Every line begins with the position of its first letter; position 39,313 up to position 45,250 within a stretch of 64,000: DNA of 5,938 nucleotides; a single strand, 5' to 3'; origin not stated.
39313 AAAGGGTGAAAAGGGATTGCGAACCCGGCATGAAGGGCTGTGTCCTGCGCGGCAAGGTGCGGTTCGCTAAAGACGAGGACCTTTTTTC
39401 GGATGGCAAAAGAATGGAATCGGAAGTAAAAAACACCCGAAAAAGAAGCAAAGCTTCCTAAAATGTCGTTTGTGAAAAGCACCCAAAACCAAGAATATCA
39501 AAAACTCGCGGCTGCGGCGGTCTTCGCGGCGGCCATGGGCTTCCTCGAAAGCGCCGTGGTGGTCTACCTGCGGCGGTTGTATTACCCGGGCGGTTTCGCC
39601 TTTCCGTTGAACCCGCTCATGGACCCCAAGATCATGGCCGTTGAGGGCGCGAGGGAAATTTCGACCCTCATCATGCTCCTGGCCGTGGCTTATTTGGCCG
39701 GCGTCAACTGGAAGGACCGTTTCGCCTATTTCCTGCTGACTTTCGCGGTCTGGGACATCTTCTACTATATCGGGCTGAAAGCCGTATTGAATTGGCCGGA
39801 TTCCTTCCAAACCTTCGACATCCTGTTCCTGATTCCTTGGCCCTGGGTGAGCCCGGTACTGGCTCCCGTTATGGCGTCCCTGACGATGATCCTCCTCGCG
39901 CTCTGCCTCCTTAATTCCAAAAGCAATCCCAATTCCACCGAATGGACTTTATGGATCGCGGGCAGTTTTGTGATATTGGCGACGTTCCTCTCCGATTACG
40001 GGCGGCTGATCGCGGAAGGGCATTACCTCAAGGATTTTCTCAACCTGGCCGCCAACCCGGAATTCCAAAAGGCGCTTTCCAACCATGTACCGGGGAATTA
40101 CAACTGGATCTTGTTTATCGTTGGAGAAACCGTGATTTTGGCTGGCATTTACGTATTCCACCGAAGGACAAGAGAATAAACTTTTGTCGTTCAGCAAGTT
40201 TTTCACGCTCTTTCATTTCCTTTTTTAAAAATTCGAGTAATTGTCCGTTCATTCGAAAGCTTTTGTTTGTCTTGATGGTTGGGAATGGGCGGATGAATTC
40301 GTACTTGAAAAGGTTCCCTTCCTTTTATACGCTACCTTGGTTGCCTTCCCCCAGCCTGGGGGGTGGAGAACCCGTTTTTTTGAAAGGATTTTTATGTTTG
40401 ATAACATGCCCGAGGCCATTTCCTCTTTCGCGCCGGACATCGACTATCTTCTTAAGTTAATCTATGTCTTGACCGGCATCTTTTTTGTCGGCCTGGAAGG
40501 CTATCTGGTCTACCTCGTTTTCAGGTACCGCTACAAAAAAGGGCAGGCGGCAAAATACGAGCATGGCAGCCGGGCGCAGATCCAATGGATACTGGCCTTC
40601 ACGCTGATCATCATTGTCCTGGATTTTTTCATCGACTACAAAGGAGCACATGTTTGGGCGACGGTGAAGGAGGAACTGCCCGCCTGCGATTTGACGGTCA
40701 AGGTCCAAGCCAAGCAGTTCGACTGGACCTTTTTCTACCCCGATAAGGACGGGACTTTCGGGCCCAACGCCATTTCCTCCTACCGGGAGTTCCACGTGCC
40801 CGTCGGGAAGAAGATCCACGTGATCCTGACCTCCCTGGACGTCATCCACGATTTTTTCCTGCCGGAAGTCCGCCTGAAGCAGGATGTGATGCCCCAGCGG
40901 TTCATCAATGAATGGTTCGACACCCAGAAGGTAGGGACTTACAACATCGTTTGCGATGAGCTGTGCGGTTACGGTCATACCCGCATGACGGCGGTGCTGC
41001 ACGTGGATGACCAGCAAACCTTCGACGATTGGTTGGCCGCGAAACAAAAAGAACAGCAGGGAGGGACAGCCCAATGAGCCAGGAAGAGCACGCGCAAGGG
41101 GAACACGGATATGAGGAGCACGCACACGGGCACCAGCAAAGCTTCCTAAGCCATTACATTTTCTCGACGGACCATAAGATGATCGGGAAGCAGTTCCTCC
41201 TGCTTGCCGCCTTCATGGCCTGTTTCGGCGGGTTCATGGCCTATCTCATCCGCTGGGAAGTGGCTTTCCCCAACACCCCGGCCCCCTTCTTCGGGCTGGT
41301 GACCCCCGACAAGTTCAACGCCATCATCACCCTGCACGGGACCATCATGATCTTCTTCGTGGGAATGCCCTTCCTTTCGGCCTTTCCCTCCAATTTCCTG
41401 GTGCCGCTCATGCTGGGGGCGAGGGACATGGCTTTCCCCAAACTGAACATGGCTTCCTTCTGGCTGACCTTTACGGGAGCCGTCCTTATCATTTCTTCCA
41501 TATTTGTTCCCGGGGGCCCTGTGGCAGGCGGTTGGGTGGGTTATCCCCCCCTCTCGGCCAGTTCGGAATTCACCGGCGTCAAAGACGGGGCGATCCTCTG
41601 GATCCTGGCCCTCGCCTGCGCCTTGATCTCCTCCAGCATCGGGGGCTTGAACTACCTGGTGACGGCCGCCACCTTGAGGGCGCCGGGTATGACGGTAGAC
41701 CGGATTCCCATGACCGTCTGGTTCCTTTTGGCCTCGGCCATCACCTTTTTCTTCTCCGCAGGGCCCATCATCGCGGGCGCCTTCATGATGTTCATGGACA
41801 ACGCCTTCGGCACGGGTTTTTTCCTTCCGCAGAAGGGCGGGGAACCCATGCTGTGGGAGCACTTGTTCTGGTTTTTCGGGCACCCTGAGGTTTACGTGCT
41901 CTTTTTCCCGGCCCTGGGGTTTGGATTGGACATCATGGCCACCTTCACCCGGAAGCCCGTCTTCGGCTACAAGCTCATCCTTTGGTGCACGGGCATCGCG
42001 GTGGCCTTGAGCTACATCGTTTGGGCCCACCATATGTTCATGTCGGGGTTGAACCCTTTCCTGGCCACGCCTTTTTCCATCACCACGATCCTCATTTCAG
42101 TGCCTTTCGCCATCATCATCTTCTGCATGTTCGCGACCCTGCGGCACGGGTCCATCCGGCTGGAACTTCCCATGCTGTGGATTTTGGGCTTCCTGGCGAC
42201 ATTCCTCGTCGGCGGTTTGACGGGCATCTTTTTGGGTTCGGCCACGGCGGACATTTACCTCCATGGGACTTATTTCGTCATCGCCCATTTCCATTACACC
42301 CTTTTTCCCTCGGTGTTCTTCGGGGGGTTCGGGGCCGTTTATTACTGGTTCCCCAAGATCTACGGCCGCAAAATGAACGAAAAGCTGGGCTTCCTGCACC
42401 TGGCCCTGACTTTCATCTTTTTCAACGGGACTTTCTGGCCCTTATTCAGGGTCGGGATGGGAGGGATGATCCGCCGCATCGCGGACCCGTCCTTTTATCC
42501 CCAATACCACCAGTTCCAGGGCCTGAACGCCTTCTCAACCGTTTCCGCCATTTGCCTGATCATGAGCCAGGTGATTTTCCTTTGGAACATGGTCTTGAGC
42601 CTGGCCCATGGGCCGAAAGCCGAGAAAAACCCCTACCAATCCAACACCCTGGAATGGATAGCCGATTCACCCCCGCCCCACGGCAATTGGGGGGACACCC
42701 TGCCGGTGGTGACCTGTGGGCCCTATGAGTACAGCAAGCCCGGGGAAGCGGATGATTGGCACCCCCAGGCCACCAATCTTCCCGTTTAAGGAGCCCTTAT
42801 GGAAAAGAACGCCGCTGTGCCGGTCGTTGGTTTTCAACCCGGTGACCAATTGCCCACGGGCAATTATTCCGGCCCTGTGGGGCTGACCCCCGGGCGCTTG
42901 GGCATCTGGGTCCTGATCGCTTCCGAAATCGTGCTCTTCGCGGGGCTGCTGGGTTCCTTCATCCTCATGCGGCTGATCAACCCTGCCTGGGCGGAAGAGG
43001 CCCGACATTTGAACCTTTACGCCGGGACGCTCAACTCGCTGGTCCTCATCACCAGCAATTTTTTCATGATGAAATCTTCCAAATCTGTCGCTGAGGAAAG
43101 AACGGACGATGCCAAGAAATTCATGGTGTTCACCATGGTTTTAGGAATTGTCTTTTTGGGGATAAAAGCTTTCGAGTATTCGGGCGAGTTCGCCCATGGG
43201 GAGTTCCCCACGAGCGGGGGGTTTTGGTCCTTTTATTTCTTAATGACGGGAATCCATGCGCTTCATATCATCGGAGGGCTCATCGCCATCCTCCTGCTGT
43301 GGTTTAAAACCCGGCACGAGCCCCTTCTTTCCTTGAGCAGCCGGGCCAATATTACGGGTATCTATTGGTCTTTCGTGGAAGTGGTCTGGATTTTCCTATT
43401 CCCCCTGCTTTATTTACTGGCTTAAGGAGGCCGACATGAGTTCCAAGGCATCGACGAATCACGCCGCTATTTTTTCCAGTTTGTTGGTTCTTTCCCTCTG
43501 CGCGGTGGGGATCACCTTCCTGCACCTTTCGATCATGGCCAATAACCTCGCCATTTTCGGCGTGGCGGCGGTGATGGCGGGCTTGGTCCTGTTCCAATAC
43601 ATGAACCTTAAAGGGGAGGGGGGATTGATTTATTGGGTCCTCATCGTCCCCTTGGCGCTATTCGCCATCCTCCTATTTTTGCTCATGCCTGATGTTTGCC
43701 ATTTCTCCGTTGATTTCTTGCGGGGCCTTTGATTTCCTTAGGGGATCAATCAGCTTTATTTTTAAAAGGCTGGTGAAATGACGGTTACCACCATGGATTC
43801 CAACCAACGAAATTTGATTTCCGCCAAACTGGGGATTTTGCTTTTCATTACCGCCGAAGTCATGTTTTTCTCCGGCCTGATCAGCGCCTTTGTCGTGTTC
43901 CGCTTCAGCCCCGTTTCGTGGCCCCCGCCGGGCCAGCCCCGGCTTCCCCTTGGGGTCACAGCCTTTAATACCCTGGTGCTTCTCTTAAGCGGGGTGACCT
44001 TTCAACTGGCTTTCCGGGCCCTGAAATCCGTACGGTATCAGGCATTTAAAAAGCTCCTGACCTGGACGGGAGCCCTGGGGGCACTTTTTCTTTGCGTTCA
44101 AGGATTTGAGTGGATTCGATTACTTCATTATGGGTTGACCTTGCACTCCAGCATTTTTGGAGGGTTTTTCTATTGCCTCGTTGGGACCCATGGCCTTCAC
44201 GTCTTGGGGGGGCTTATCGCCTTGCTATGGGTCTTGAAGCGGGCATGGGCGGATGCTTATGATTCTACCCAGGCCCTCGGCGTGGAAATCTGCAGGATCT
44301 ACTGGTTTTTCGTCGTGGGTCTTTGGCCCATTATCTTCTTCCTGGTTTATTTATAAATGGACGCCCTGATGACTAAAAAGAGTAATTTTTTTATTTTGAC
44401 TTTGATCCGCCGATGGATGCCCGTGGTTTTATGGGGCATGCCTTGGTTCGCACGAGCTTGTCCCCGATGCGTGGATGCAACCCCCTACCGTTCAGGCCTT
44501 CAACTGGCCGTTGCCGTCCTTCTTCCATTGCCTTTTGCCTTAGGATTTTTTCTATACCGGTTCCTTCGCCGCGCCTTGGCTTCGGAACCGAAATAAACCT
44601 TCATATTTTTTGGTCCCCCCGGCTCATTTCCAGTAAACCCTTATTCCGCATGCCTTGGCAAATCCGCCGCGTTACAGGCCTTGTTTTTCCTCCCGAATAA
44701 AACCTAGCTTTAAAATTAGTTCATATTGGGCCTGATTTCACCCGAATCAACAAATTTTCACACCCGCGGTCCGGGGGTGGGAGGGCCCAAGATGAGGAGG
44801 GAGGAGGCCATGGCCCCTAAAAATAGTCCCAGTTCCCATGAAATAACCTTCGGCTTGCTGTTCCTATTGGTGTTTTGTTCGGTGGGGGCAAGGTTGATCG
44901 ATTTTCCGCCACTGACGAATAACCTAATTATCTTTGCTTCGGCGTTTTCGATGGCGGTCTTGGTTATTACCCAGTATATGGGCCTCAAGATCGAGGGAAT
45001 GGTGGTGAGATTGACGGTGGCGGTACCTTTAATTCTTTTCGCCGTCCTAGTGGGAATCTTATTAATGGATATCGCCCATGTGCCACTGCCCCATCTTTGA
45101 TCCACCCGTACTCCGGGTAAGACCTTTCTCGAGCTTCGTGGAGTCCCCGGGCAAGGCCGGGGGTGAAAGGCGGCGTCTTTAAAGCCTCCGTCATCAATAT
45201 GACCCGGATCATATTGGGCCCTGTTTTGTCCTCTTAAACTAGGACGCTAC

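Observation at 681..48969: A 17-site TATGA-N6-TCATA regulon with class II promoter geometry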

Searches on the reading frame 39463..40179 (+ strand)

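Call 18: search_protein_families(library=pfam, proteins=[window:39463-40179:+], max_evalue=0.001)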
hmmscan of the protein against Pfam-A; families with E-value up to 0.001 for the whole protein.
window:39463-40179:+ (238 aa): 0 families

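Call 21: search_protein_families(library=pfam, proteins=[window:39463-40179:+], max_evalue=0.01)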
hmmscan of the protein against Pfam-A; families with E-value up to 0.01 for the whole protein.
window:39463-40179:+ (238 aa): 1 family
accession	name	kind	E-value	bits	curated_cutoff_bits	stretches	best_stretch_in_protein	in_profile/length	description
PF02656.20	DUF202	-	0.007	17.2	23.4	0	139-180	17-58/68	Domain of unknown function (DUF202)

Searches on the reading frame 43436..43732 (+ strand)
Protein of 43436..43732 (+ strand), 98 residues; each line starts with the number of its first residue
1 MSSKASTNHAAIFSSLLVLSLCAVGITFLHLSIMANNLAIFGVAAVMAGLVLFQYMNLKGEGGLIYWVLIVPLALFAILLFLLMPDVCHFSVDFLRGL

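Call 18: search_protein_families(library=pfam, proteins=[window:43436-43732:+], max_evalue=0.001)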
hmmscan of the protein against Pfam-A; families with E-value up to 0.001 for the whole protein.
window:43436-43732:+ (98 aa): 1 family
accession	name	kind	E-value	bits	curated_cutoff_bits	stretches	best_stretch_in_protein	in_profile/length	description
PF03626.19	COX4_pro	-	2.3e-05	25.1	28.9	1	12-80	3-71/72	Prokaryotic Cytochrome C oxidase subunit IV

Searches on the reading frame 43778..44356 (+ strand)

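Call 18: search_protein_families(library=pfam, proteins=[window:43778-44356:+], max_evalue=0.001)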
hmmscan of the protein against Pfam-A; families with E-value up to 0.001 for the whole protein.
window:43778-44356:+ (192 aa): 1 family
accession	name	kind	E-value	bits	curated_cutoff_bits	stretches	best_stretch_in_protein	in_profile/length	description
PF00510.24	COX3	-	2.8e-23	83.5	23.8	1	16-191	76-254/258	Cytochrome c oxidase subunit III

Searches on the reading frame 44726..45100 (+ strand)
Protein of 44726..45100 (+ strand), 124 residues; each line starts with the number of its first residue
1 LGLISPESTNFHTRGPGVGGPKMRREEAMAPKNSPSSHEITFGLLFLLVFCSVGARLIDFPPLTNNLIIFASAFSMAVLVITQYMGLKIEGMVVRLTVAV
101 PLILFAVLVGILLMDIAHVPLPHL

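Call 21: search_protein_families(library=pfam, proteins=[window:44726-45100:+], max_evalue=0.01)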
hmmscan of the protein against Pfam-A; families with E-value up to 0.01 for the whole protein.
window:44726-45100:+ (124 aa): 1 family
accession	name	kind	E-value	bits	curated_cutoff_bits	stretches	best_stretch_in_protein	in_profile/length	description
PF03626.19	COX4_pro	-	7.3e-05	23.5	28.9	1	40-109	2-71/72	Prokaryotic Cytochrome C oxidase subunit IV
